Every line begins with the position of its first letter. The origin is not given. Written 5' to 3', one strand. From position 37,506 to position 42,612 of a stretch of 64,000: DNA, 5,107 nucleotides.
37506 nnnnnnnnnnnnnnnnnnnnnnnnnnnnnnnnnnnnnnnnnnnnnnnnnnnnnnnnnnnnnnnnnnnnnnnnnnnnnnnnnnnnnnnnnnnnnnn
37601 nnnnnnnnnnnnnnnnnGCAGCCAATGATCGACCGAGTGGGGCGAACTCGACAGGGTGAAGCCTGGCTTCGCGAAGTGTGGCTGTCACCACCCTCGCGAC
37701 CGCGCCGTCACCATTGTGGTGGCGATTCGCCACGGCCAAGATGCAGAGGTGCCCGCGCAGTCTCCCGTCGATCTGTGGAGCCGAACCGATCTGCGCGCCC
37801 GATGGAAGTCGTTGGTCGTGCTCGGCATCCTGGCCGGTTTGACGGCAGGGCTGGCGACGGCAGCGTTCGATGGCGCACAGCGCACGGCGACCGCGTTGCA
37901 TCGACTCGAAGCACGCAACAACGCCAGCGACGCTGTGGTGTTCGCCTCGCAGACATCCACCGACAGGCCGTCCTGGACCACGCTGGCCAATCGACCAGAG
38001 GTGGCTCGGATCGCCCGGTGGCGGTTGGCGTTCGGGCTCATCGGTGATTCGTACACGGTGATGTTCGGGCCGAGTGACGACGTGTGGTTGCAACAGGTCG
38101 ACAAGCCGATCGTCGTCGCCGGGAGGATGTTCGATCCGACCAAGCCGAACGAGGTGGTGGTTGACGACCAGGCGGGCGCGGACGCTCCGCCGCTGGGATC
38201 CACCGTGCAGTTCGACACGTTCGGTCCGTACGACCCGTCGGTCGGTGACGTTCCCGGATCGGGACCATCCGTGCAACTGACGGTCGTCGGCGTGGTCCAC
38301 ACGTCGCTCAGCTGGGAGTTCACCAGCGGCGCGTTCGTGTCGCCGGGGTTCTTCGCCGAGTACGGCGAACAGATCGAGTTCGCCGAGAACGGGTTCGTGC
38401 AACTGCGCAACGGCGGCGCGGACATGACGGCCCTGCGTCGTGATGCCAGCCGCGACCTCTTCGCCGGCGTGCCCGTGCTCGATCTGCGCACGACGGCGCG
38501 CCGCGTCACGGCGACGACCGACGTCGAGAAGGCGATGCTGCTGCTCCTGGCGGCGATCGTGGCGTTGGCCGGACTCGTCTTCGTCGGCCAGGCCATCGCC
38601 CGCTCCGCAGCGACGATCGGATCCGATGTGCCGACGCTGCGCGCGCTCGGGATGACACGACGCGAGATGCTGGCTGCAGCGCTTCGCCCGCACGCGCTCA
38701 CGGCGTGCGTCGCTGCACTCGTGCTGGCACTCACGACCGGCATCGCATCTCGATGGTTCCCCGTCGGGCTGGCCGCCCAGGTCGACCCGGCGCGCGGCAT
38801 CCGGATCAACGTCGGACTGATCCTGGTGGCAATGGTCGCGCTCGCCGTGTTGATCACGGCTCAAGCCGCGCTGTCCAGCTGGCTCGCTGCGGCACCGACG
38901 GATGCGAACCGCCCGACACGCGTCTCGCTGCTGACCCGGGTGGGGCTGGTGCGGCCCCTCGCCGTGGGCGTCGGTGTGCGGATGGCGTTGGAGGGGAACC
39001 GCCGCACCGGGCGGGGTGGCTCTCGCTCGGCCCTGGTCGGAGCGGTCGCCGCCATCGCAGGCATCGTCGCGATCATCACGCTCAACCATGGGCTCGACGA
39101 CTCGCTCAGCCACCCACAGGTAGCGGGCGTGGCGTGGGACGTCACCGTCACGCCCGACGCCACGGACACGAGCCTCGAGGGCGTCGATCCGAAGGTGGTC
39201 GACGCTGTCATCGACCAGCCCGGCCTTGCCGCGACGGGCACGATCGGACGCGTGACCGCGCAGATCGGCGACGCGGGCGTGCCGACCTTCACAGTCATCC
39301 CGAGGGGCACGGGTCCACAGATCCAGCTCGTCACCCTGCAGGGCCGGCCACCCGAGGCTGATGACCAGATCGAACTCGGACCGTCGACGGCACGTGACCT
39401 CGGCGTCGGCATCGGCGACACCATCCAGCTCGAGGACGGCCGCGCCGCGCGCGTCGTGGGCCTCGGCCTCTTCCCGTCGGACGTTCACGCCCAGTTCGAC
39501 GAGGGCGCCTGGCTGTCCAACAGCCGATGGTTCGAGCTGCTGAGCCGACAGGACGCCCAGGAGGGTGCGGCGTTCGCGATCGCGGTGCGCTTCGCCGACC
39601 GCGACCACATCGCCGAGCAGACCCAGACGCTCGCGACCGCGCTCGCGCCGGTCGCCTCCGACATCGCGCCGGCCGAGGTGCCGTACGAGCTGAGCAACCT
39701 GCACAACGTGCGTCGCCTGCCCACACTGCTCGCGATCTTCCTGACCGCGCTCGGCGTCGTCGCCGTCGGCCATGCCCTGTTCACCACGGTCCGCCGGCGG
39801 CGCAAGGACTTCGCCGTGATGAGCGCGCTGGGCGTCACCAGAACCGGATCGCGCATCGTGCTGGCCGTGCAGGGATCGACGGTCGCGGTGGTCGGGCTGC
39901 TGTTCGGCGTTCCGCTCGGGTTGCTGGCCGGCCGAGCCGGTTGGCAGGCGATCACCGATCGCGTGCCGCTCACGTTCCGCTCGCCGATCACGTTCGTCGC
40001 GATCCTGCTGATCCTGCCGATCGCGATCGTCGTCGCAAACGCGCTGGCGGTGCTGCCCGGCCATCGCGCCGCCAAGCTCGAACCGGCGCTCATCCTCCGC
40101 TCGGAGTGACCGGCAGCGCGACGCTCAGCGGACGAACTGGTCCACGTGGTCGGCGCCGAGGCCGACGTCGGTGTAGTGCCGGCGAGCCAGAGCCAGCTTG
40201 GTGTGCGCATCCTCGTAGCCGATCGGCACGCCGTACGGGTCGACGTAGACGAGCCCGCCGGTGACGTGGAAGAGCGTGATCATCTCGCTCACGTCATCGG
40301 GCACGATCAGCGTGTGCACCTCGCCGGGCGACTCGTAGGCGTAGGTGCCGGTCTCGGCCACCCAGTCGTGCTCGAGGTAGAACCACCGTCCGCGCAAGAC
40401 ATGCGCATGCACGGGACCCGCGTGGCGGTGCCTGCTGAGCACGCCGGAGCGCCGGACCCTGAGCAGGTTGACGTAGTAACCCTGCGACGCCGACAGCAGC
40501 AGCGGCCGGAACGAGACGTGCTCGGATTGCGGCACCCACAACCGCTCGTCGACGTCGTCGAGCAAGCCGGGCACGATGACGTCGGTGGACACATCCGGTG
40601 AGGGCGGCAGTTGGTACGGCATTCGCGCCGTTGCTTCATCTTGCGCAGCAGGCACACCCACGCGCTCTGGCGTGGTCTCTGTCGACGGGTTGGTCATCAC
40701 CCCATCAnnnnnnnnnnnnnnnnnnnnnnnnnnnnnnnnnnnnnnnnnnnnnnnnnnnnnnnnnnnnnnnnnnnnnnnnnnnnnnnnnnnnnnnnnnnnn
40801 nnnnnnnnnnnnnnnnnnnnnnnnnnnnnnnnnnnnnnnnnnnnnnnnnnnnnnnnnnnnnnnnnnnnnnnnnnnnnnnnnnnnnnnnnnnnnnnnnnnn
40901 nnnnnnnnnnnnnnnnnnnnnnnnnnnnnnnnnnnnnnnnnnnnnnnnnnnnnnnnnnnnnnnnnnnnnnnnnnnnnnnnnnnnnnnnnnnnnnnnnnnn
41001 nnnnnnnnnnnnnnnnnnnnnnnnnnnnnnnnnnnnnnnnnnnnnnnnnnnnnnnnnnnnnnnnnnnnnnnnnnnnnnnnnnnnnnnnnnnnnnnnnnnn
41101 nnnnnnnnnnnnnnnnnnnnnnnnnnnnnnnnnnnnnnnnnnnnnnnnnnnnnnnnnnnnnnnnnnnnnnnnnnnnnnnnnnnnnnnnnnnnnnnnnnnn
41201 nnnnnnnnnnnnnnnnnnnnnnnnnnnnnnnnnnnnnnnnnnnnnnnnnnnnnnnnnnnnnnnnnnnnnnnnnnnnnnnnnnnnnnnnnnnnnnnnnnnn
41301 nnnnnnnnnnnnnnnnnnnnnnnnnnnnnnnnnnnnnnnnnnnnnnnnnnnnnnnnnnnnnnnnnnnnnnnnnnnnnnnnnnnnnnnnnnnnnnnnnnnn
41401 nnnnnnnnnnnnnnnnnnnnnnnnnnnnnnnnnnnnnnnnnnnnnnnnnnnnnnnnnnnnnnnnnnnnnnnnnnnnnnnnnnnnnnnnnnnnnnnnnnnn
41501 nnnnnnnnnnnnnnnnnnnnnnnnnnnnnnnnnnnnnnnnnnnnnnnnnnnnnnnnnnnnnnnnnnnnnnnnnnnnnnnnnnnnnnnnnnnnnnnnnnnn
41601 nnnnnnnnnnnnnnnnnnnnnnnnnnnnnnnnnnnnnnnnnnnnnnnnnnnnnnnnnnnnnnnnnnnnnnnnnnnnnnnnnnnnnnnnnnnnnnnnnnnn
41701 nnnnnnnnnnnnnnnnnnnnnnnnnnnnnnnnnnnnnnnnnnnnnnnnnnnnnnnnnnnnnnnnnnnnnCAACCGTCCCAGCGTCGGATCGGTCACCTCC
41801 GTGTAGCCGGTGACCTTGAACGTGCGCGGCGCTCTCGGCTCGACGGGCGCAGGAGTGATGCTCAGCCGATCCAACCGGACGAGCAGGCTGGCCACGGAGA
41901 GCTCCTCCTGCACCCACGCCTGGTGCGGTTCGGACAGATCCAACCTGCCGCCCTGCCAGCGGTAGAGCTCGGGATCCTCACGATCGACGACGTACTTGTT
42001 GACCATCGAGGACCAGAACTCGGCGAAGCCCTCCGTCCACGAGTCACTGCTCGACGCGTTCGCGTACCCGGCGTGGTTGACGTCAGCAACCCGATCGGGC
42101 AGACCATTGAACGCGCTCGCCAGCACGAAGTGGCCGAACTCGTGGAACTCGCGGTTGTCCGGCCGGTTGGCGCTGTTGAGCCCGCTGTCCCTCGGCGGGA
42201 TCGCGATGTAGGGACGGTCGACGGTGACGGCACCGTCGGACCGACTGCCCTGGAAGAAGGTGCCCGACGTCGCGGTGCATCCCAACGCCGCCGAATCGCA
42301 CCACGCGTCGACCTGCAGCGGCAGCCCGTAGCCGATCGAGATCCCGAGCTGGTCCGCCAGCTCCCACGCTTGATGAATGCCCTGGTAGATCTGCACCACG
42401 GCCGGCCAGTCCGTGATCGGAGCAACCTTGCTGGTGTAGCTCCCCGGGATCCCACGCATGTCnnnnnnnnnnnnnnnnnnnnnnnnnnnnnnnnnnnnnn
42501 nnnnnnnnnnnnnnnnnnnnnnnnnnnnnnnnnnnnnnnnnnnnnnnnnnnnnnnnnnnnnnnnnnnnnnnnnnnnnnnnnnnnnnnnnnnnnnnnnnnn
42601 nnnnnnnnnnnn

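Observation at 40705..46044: Translationally coupled four-gene operon of uncharacterised envelope proteins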

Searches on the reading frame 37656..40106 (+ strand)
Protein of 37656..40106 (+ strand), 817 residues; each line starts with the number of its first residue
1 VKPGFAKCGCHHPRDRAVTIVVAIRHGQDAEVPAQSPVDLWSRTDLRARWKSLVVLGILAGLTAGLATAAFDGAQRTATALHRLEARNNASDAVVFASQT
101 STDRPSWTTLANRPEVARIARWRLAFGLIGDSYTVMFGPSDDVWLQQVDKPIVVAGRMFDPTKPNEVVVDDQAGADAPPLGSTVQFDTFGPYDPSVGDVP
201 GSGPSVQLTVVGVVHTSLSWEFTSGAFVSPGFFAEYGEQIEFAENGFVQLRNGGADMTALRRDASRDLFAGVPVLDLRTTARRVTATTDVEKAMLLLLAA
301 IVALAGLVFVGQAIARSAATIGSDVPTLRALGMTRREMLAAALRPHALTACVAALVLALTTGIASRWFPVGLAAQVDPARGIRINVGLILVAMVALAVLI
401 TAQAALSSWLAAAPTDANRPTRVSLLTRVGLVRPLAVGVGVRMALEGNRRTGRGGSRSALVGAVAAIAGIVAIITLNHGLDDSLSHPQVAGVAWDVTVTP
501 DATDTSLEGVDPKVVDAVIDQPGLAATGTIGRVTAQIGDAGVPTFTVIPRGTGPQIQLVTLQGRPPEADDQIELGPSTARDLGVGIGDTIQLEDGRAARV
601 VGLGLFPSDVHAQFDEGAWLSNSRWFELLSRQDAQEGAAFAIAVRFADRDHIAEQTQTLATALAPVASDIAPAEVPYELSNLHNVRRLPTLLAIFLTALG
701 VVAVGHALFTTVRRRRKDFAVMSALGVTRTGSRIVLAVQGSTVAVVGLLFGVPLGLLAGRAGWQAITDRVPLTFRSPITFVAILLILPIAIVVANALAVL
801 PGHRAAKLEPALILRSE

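Call 60: search_protein_families(library=pfam, proteins=[window:37656-40106:+], max_evalue=0.001)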
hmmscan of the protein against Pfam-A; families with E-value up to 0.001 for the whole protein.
window:37656-40106:+ (817 aa): 1 family
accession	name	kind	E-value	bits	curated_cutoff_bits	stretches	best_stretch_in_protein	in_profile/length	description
PF02687.27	FtsX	-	2.8e-09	37.5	25.5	1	691-800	2-113/120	FtsX-like permease C-terminal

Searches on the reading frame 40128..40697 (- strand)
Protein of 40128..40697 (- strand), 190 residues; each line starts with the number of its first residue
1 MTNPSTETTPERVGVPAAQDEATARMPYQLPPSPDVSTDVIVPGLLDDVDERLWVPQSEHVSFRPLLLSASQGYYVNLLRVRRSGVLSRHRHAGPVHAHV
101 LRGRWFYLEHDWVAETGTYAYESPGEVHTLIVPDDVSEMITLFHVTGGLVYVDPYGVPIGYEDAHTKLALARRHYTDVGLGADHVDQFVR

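Call 8: search_protein_families(library=pfam, proteins=[window:40128-40697:-], max_evalue=0.1)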
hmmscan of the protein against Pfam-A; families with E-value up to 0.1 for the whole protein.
window:40128-40697:- (190 aa): 2 families
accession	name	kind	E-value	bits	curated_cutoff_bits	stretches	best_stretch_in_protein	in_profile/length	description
PF12973.13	Cupin_7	-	5.1e-17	62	27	1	48-144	7-101/105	ChrR Cupin-like domain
PF07883.17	Cupin_2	-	0.011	15.8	27.2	1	86-139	10-64/70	Cupin domain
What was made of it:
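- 40125..40697 (-): ChrR-type cupin (190 aa), 7 nt downstream. Probably co-transcribed but not part of the conserved set. Cupin_7 at 62 bits (call 8).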

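Call 9: search_protein_families(library=ncbifam, proteins=[window:40128-40697:-], max_evalue=0.1)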
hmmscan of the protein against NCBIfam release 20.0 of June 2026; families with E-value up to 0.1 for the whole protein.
window:40128-40697:- (190 aa): 1 family
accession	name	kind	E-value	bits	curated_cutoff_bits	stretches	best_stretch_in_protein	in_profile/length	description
TIGR02451.1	anti_sig_ChrR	subfamily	0.068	13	124.5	1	17-105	67-159/216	ChrR family anti-sigma-E factor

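Call 42: search_protein_families(library=padloc, proteins=[window:40128-40697:-], max_evalue=0.1)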
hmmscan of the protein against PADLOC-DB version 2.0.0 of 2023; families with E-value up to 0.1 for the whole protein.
window:40128-40697:- (190 aa): 0 families

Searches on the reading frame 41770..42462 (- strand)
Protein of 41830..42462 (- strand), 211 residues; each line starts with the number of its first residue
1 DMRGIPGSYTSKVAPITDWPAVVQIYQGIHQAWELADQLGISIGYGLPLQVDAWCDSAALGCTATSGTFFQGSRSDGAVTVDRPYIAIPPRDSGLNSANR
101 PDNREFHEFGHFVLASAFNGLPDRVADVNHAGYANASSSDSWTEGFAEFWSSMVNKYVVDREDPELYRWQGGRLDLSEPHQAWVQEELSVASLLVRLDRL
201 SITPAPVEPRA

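Call 37: search_protein_families(library=pfam, max_evalue=10, proteins=[window:41830-42462:-])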
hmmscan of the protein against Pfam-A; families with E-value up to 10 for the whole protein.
window:41830-42462:- (211 aa): 0 families

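Call 40: search_solved_structures(query=A3, max_evalue=10, show_alignments=3)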
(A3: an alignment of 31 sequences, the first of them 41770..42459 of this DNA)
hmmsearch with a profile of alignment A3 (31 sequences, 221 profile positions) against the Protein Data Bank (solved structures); distinct sequences matched with E-value up to 10: 0.
